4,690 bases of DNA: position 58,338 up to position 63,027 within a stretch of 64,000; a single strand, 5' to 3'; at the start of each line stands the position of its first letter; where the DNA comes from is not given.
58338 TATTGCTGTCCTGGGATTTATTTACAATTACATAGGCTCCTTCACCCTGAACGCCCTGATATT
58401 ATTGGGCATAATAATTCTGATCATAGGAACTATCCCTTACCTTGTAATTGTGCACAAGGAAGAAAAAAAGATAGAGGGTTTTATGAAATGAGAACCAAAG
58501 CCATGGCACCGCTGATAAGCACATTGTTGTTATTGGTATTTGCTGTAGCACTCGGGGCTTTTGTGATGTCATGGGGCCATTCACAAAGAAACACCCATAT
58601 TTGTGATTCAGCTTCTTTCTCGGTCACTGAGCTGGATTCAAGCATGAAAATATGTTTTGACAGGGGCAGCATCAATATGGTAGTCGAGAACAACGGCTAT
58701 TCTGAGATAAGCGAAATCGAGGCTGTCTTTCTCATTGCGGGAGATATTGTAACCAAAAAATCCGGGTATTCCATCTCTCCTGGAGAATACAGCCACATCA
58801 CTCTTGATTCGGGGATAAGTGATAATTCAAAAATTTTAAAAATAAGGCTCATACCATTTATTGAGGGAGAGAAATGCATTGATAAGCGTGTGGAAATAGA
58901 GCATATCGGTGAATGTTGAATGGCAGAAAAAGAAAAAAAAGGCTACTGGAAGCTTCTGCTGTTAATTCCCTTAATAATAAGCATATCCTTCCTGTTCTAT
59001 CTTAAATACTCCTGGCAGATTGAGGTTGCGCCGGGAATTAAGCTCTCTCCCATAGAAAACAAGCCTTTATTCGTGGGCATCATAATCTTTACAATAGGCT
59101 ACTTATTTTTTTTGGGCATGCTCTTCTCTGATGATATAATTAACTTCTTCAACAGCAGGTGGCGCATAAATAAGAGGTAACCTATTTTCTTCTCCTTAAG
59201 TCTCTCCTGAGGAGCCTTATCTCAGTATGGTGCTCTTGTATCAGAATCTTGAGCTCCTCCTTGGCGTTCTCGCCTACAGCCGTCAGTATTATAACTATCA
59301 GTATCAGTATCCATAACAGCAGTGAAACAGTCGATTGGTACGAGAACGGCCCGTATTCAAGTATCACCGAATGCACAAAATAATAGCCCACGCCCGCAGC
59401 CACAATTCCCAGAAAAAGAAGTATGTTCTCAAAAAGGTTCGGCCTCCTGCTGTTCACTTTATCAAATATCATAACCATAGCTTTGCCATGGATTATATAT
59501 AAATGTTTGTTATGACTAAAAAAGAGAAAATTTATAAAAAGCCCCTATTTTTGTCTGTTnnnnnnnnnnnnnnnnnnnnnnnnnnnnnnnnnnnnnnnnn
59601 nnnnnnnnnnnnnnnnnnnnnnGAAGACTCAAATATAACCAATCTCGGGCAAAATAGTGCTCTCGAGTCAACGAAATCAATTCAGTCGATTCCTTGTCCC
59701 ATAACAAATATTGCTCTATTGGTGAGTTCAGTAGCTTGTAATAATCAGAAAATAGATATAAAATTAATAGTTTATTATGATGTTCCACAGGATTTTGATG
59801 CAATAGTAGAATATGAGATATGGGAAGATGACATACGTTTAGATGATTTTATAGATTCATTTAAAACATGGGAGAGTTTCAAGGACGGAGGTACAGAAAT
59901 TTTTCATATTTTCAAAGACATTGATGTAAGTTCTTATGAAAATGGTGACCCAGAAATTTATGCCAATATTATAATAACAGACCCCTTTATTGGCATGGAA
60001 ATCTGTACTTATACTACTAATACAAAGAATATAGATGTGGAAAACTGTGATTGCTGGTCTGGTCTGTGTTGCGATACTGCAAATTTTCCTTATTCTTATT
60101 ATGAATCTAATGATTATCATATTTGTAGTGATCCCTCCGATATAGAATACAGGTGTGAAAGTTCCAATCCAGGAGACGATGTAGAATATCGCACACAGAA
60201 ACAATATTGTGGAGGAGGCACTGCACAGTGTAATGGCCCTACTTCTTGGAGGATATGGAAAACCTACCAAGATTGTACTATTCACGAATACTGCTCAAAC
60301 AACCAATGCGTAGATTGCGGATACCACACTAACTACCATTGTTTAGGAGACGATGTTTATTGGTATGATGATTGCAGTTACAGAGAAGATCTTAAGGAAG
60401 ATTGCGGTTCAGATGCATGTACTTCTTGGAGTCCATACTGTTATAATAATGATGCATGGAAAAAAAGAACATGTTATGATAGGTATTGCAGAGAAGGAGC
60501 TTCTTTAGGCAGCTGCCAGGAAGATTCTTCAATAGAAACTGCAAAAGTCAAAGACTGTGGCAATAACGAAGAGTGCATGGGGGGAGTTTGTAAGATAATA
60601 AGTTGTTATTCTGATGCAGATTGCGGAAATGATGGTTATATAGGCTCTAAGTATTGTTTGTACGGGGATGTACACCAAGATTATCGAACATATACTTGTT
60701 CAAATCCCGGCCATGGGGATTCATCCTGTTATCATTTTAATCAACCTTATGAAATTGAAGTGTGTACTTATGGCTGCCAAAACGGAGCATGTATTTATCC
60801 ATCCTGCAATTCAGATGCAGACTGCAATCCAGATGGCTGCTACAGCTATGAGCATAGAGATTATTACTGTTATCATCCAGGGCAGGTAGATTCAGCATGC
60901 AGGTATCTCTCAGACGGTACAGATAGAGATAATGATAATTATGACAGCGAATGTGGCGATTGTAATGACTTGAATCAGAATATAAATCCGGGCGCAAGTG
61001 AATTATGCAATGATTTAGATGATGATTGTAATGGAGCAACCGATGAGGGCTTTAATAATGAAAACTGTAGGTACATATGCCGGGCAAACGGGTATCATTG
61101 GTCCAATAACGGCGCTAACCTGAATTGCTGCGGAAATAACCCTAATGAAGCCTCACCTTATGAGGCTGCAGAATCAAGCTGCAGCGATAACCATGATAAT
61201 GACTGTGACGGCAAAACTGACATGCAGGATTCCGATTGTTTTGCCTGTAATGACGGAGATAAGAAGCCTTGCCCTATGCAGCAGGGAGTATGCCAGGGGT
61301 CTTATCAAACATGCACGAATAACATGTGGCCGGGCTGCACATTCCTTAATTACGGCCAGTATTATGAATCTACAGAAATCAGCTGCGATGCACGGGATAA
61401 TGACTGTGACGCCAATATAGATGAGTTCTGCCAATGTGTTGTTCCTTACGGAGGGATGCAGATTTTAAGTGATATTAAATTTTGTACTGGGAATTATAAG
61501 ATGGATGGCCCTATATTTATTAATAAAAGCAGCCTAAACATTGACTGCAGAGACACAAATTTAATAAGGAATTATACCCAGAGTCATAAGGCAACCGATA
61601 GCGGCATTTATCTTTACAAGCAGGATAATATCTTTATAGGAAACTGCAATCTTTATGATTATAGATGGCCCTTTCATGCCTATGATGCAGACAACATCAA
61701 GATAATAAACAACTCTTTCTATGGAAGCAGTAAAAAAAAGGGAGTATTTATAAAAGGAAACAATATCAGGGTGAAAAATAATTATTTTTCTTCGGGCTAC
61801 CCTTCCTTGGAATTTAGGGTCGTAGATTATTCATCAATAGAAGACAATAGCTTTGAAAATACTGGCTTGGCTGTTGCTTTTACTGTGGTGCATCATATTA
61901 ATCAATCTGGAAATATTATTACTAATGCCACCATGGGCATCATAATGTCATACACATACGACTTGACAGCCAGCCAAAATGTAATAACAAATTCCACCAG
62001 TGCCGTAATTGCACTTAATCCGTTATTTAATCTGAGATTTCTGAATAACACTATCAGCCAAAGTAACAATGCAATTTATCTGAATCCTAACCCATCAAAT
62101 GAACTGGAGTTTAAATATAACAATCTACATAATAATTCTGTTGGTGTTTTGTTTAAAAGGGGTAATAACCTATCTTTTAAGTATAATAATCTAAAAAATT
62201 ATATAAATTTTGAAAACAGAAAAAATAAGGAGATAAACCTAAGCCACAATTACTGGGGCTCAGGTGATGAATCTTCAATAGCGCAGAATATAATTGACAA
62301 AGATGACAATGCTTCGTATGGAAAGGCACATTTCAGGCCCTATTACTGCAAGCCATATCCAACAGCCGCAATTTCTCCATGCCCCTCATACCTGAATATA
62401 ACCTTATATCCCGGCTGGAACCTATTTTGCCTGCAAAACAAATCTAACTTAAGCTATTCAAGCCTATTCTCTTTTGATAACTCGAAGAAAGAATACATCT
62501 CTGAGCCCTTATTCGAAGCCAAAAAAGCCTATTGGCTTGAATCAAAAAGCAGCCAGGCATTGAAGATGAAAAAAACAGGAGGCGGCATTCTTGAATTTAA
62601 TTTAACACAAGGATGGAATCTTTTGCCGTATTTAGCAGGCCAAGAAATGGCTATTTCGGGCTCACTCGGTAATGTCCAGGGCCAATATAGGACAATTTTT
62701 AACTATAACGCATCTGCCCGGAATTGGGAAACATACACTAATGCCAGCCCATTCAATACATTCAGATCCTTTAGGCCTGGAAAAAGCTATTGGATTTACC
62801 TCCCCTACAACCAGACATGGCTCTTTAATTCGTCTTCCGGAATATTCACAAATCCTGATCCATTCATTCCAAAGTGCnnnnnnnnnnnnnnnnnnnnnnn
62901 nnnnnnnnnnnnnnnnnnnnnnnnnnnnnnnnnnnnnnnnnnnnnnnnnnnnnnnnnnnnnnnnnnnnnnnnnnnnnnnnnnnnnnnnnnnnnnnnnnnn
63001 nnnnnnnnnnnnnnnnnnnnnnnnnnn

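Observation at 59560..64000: Unlisted giant ORF of at least 1480 aa: MopE-like Asp/Cys repeats plus a parallel beta-helix, running off the window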

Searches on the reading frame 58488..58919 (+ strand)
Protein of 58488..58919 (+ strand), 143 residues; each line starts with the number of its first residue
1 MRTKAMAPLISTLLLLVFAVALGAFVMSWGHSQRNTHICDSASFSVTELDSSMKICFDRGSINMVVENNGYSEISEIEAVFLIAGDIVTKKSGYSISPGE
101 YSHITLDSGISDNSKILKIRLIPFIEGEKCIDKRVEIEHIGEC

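Call 19: search_protein_families(library=pfam, proteins=[window:58488-58919:+], max_evalue=0.01)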
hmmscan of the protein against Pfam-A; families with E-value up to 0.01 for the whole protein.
window:58488-58919:+ (143 aa): 0 families

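Call 31: search_protein_families(library=pfam, proteins=[window:58488-58919:+], max_evalue=0.1)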
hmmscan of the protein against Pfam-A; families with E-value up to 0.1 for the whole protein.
window:58488-58919:+ (143 aa): 1 family
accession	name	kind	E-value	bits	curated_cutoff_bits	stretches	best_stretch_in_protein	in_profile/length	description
PF07705.17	CARDB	-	0.073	13.7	22.7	0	61-110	22-71/101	CARDB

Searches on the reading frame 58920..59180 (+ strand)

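Call 19: search_protein_families(library=pfam, proteins=[window:58920-59180:+], max_evalue=0.01)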
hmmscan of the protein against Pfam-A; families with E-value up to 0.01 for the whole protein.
window:58920-59180:+ (86 aa): 1 family
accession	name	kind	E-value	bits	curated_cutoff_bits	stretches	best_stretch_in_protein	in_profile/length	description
PF12036.14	DUF3522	-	0.0083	16.7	29.3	1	3-82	112-187/188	Protein of unknown function (DUF3522)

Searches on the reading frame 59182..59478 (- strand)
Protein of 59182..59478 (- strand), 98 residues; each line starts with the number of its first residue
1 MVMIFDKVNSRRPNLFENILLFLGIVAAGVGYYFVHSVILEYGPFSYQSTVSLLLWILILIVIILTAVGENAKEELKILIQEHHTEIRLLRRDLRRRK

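Call 19: search_protein_families(library=pfam, proteins=[window:59182-59478:-], max_evalue=0.01)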
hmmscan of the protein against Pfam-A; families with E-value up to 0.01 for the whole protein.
window:59182-59478:- (98 aa): 1 family
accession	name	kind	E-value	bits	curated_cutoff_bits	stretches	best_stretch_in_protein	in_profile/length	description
PF21003.3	NucS_N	-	0.0041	17.5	23.9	1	31-86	36-90/100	Endonuclease NucS N-terminal PH-like domain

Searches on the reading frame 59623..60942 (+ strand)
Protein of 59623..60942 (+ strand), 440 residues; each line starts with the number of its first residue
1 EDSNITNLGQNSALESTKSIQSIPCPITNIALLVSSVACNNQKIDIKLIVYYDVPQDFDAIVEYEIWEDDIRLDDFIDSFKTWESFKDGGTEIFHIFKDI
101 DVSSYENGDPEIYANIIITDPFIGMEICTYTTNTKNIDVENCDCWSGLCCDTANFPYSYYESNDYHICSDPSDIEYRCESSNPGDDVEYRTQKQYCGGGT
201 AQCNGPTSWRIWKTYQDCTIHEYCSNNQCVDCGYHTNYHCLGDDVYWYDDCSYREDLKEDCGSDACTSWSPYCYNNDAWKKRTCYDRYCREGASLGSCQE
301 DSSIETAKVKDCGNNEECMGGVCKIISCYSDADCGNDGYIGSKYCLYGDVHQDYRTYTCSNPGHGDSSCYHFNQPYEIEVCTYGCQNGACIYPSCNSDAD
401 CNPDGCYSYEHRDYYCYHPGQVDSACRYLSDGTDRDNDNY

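Call 80: search_solved_structures(query=window:59623-60942:+, max_evalue=10)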
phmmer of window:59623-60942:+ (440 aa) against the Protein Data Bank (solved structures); distinct sequences matched with E-value up to 10: 1.
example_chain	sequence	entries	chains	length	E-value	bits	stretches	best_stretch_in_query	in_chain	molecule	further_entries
5kh0_A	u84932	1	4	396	1.1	11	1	26-93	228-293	Small GTP-binding protein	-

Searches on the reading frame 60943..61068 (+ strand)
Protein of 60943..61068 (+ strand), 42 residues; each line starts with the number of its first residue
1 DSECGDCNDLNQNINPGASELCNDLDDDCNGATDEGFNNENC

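Call 82: search_solved_structures(query=A6, max_evalue=10, show_alignments=4)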
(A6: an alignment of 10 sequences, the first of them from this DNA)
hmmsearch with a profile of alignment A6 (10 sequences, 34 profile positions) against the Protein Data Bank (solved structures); distinct sequences matched with E-value up to 10: 0.

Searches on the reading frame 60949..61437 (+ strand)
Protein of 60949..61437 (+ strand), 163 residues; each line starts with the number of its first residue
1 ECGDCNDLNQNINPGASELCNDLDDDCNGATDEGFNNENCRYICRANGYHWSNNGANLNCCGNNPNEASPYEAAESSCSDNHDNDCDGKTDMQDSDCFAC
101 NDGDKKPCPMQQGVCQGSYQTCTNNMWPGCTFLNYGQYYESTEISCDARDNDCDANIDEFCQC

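Call 21: search_solved_structures(query=window:60949-61437:+, max_evalue=10, show_alignments=3)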
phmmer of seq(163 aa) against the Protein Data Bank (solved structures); distinct sequences matched with E-value up to 10: 0.

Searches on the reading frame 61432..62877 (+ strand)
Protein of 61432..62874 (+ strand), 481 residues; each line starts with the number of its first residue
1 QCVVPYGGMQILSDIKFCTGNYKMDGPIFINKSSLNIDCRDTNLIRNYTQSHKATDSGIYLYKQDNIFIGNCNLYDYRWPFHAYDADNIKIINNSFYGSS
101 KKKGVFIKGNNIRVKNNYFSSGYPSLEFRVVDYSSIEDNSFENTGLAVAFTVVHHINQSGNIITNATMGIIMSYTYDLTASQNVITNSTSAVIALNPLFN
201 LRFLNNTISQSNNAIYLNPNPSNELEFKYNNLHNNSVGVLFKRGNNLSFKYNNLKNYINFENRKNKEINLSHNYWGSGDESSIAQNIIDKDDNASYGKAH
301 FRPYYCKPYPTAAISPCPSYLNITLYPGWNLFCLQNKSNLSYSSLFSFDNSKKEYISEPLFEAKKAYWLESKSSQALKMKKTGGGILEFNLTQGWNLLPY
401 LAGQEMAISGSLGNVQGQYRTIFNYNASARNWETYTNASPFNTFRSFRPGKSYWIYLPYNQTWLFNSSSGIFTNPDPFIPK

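Call 17: find_homologous_proteins(query=window:61432-62874:+)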
Query seq(481 aa): 4302 candidates shared short words with the query, none scored E <= 0.001.

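Call 43: search_protein_representatives(protein=window:61435-62877:+)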
Query: 481 residues. Proteins with E-value up to 0.001 (for the whole library): 834; up to 1e-10: 36; up to 1e-30: 3. The best 150 are listed.
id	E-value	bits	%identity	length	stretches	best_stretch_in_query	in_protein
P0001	0.0e+00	1099.2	100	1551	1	1-481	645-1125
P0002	3.0e-80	286.6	39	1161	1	1-471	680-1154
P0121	1.8e-32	129.1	30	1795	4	154-409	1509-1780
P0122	7.9e-24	100.6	27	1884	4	154-467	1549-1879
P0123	4.0e-20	88.4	46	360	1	366-481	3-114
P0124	5.1e-19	84.7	32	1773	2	317-474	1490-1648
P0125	3.2e-18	82.1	33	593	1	1-314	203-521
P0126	2.3e-15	72.7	26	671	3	3-471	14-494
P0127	4.0e-15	71.9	31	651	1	219-474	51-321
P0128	7.5e-15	71.0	32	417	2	387-479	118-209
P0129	8.7e-15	70.8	28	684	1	1-461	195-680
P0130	1.2e-14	70.3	29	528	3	229-453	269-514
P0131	8.4e-14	67.5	25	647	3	321-467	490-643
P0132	8.8e-14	67.5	30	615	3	387-466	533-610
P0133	1.1e-13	67.1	28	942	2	2-330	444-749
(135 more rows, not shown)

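Call 63: predict_structure(alignment_id=A3)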
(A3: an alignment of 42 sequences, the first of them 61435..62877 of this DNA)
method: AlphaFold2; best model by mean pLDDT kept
length: 481 residues; sequences in the alignment: 42
mean_pLDDT: 90.8   pTM: 0.70
mean pLDDT of the five models: 90.8, 90.3, 90.1, 88.6, 87.9
residues with pLDDT >= 90: 363; 70-90: 83; 50-70: 34; < 50: 1
segments of 3 or more residues with pLDDT < 50: none
pLDDT, mean of each block of 10 residues (from residue 1): 97 98 96 98 85 82 98 95 97 91 93 95 93 95 94 89 96 93 97 89 96 89 88 97 88 95 93 88 95 95 64 61 95 80 86 79 90 89 83 95 94 95 97 95 96 95 94 79 52
secondary structure, 60 per line:
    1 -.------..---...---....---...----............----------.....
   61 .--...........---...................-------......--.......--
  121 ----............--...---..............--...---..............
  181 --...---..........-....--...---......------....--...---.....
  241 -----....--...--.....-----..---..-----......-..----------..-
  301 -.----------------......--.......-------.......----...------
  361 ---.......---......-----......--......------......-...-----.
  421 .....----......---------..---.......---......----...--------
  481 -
elements in order: E14-16 E20-23 E27-29 E34-45 E56-61 E64-74 E78-96 E104-109 E112-118 E125-136 E139-141 E145-158 E161-163 E167-180 E183-185 E189-198 E200-203 E206-208 E212-217 E224-227 E230-232 E236-240 E246-249 E252-254 E257-261 H279-284 E319-324 E327-333 E341-347 E352-354 E364-370 E374-379 E385-390 E393-398 H407-410 E420-425 E430-435 E450-456 E460-465 E470-472

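Call 84: find_related_loci(query=A7, collection=metagenome_contigs, flank=8000)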
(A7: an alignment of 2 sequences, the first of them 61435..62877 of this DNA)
Query A7 (481 aa) in metagenome_contigs; peptide patterns used: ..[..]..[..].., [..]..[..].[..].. (x = any residue, [..] = any of these).
600 stretches matched a pattern (row limit reached: there are more); 3 encode a relative of the query (tblastn E <= 1e-3); 3 distinct loci.
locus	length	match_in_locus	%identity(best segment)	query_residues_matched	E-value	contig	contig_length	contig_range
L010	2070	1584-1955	28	1-128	2e-9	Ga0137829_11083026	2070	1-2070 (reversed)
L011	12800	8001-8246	33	1-83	2e-6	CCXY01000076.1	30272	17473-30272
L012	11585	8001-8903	33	1-76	4e-6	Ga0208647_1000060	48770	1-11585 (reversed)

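Call 92: find_encoding_contigs(protein=P0123, flank=8000, max_places=3)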
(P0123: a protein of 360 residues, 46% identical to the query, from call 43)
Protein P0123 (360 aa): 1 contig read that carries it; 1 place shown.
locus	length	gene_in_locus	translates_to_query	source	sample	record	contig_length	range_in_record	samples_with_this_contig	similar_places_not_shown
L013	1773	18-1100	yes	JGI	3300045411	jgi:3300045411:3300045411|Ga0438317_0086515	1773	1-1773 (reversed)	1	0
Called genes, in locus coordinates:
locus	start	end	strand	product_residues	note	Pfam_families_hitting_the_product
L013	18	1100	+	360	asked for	-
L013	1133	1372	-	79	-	-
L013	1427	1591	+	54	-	-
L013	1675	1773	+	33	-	?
